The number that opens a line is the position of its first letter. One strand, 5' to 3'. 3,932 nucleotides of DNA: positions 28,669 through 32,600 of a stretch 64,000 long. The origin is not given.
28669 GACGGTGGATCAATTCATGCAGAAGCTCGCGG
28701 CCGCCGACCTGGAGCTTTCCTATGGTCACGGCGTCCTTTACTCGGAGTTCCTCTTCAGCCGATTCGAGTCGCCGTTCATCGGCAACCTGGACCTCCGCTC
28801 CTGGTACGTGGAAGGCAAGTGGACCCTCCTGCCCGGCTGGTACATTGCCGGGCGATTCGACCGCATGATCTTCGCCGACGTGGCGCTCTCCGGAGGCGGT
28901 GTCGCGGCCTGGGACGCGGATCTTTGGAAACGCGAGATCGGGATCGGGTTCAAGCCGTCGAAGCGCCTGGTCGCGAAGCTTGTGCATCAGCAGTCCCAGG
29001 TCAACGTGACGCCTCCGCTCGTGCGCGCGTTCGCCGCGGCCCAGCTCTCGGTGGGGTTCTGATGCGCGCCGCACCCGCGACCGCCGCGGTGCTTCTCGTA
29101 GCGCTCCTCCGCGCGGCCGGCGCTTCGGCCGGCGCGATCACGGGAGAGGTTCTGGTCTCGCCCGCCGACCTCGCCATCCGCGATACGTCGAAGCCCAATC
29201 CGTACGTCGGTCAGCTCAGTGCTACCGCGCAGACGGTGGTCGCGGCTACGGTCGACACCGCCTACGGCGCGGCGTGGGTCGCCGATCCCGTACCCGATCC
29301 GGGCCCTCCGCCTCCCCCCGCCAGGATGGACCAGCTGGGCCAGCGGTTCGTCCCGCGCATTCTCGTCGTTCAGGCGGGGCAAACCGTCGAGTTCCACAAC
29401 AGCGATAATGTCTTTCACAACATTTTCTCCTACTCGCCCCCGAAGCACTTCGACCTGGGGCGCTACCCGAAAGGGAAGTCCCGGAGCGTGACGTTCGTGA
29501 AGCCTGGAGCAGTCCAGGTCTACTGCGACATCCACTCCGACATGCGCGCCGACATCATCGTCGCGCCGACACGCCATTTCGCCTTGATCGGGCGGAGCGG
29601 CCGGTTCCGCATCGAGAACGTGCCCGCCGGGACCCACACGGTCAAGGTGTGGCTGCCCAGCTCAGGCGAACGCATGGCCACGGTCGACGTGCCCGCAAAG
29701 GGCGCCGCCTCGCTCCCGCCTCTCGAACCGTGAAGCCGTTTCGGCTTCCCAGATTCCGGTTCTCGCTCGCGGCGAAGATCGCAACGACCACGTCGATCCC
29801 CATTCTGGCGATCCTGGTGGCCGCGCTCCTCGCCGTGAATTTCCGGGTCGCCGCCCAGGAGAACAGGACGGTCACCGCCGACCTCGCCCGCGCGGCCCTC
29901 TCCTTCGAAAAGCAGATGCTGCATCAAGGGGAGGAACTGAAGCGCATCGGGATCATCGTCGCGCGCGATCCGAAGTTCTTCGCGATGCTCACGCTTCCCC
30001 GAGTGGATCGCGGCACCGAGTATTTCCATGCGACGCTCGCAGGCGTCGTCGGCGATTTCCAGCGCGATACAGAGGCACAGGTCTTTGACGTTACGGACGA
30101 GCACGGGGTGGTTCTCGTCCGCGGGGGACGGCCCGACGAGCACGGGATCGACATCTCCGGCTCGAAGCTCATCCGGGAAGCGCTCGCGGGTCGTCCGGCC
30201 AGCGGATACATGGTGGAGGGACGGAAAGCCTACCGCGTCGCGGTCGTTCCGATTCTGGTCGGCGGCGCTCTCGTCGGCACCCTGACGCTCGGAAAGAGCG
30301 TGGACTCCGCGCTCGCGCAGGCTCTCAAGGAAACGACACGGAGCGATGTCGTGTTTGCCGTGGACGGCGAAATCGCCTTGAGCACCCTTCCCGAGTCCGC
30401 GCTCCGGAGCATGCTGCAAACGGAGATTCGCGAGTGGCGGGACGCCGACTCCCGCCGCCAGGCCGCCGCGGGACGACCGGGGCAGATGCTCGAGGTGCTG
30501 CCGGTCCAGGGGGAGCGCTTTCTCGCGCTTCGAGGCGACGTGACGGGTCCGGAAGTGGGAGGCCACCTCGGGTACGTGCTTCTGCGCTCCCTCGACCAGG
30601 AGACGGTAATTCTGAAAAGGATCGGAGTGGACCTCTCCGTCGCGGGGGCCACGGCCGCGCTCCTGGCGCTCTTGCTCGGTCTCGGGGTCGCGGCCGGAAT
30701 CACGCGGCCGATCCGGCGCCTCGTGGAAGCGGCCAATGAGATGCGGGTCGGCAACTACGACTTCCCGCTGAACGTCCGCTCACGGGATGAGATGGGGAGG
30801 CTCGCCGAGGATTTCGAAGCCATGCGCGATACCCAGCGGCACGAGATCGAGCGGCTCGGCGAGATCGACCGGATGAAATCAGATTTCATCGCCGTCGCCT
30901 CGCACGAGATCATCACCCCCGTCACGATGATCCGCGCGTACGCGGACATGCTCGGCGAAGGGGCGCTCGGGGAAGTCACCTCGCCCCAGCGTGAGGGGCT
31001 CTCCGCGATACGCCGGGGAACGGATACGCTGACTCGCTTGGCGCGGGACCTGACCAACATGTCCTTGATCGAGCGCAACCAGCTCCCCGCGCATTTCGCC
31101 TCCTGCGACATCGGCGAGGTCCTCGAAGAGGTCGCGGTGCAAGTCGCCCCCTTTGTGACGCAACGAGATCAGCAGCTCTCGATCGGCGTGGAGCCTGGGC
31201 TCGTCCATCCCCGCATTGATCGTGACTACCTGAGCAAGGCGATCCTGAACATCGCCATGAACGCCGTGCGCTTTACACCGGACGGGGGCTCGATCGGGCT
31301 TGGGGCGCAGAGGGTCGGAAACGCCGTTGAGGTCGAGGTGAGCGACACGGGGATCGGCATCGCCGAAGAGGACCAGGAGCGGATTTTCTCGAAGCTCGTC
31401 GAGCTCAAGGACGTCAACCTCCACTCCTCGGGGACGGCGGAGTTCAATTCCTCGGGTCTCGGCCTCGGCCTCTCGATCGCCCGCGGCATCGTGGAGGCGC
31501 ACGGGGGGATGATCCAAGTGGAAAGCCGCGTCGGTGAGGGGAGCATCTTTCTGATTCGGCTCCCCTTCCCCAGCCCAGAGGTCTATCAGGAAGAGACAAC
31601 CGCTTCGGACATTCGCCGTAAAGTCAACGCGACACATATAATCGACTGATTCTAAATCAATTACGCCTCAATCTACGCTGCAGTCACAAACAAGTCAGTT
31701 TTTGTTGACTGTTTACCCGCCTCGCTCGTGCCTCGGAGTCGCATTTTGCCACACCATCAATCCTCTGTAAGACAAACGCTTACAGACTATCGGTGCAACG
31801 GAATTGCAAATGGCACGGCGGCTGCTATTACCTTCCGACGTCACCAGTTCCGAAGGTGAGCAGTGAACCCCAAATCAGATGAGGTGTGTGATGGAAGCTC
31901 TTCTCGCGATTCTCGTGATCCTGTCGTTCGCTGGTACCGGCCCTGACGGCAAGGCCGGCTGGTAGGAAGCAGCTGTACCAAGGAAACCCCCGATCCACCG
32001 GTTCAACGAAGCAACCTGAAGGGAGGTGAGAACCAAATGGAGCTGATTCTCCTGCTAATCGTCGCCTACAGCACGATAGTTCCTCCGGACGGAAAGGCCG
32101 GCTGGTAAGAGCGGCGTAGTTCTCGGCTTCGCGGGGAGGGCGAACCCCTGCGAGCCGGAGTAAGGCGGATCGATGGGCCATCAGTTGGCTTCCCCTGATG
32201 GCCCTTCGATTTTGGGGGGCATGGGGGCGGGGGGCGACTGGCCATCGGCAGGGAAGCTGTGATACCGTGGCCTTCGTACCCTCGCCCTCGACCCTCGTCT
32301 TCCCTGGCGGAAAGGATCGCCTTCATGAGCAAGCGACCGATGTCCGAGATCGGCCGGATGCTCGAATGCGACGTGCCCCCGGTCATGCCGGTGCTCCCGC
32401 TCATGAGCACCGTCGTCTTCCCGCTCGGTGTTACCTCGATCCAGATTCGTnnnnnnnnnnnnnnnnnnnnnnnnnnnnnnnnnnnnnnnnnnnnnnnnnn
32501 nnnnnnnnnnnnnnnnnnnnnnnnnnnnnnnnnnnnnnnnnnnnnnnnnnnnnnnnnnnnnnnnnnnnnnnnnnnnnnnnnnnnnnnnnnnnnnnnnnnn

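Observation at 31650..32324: Sigma-54-type promoter driving two paralogous membrane micro-ORFs, with a dedicated terminator, directly upstream of lon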

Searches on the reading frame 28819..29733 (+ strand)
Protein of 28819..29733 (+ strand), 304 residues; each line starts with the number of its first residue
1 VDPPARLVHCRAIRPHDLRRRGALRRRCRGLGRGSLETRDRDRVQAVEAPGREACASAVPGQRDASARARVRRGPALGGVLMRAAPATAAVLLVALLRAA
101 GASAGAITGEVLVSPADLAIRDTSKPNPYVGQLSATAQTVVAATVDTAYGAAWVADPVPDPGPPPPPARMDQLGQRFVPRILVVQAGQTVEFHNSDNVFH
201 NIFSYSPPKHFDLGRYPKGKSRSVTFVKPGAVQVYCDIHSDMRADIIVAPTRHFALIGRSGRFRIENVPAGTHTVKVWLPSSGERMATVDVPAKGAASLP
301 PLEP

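Call 14: search_protein_families(library=pfam, proteins=[window:28819-29733:+], max_evalue=0.001)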
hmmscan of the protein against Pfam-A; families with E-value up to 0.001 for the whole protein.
window:28819-29733:+ (304 aa): 3 families
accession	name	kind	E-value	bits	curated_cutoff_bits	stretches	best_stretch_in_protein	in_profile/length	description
PF13473.12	Cupredoxin_1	-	2.9e-05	24.5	27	1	176-248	31-104/104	Cupredoxin-like domain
PF13620.12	CarboxypepD_reg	-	0.00013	22.7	32.3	1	244-297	17-75/82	Carboxypeptidase regulatory-like domain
PF00127.26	Copper-bind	-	0.00047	21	21.2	0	176-248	13-98/99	Copper binding proteins, plastocyanin/azurin family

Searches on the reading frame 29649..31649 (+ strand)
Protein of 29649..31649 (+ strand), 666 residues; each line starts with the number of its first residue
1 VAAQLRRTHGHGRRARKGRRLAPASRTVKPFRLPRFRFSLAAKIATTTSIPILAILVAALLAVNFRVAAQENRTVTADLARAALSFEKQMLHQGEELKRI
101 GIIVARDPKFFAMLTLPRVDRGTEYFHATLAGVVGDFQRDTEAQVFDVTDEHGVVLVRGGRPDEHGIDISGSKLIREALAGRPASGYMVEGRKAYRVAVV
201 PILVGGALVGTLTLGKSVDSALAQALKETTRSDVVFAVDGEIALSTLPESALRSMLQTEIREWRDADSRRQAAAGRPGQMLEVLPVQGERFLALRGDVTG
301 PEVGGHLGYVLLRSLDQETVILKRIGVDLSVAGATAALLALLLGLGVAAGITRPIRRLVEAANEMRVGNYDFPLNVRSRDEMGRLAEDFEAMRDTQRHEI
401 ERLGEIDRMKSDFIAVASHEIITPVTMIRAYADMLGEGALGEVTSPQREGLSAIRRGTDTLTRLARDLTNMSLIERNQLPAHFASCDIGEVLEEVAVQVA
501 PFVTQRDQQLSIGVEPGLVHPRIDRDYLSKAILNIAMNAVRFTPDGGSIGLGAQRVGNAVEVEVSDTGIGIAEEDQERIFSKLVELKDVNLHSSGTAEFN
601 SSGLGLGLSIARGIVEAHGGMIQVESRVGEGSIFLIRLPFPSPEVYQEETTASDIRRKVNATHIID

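Call 14: search_protein_families(library=pfam, proteins=[window:29649-31649:+], max_evalue=0.001)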
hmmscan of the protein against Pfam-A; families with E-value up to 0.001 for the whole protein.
window:29649-31649:+ (666 aa): 4 families
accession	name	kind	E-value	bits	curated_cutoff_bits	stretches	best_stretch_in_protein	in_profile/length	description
PF02518.31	HATPase_c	-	1.5e-22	80.5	26.4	1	524-641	2-110/111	Histidine kinase-, DNA gyrase B-, and HSP90-like ATPase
PF00672.30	HAMP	-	7.5e-14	52.2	25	1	348-395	3-50/53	HAMP domain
PF00512.31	HisKA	-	1.6e-10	41.3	26.9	1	409-475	1-64/66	His Kinase A (phospho-acceptor) domain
PF14827.12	dCache_3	-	6.5e-10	39.4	25.7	1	76-259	5-185/239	Double sensory domain of two-component sensor kinase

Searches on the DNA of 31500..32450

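Call 4: search_rna_families(source=window, start=31500, end=32450, threshold=evalue, max_evalue=5)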
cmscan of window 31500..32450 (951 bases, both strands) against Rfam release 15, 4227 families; matches with E-value up to 5: 1.
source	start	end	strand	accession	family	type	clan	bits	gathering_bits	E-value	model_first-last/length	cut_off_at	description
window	32125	32281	+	RF00461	IRES_VEGF_A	Cis-reg; IRES;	-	14.6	160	0.86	1-308/308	no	Vascular endothelial growth factor (VEGF) IRES A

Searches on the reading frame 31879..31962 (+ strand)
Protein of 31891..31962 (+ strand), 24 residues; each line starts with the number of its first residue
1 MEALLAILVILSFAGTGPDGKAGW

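Call 11: search_protein_families(library=ncbifam, proteins=[window:31891-31962:+, window:31879-31962:+], max_evalue=10)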
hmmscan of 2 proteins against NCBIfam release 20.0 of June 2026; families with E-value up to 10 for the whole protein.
seq(24 aa): 0 families

seq(28 aa): 0 families

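Call 12: search_protein_families(library=pfam, proteins=[window:31891-31962:+, window:31879-31962:+], max_evalue=10)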
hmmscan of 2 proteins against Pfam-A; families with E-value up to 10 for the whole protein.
seq(24 aa): 0 families

seq(28 aa): 0 families

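Call 77: search_solved_structures(query=A3, max_evalue=10, show_alignments=2)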
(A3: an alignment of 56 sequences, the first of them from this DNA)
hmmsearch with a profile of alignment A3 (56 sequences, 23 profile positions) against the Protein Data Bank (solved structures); distinct sequences matched with E-value up to 10: 4.
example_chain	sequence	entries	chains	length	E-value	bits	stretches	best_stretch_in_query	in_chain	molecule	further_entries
2n4k_A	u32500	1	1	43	0.45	14.2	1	12-23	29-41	Enterocin-HF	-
7qru_C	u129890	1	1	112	1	13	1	3-15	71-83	Na(+)/H(+) antiporter subunit C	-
7cdy_A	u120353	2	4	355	1.2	12.8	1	11-22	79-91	glucose dehydrogenase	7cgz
3j1r_A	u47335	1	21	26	4.6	11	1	2-15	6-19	archaeal adhesion filament core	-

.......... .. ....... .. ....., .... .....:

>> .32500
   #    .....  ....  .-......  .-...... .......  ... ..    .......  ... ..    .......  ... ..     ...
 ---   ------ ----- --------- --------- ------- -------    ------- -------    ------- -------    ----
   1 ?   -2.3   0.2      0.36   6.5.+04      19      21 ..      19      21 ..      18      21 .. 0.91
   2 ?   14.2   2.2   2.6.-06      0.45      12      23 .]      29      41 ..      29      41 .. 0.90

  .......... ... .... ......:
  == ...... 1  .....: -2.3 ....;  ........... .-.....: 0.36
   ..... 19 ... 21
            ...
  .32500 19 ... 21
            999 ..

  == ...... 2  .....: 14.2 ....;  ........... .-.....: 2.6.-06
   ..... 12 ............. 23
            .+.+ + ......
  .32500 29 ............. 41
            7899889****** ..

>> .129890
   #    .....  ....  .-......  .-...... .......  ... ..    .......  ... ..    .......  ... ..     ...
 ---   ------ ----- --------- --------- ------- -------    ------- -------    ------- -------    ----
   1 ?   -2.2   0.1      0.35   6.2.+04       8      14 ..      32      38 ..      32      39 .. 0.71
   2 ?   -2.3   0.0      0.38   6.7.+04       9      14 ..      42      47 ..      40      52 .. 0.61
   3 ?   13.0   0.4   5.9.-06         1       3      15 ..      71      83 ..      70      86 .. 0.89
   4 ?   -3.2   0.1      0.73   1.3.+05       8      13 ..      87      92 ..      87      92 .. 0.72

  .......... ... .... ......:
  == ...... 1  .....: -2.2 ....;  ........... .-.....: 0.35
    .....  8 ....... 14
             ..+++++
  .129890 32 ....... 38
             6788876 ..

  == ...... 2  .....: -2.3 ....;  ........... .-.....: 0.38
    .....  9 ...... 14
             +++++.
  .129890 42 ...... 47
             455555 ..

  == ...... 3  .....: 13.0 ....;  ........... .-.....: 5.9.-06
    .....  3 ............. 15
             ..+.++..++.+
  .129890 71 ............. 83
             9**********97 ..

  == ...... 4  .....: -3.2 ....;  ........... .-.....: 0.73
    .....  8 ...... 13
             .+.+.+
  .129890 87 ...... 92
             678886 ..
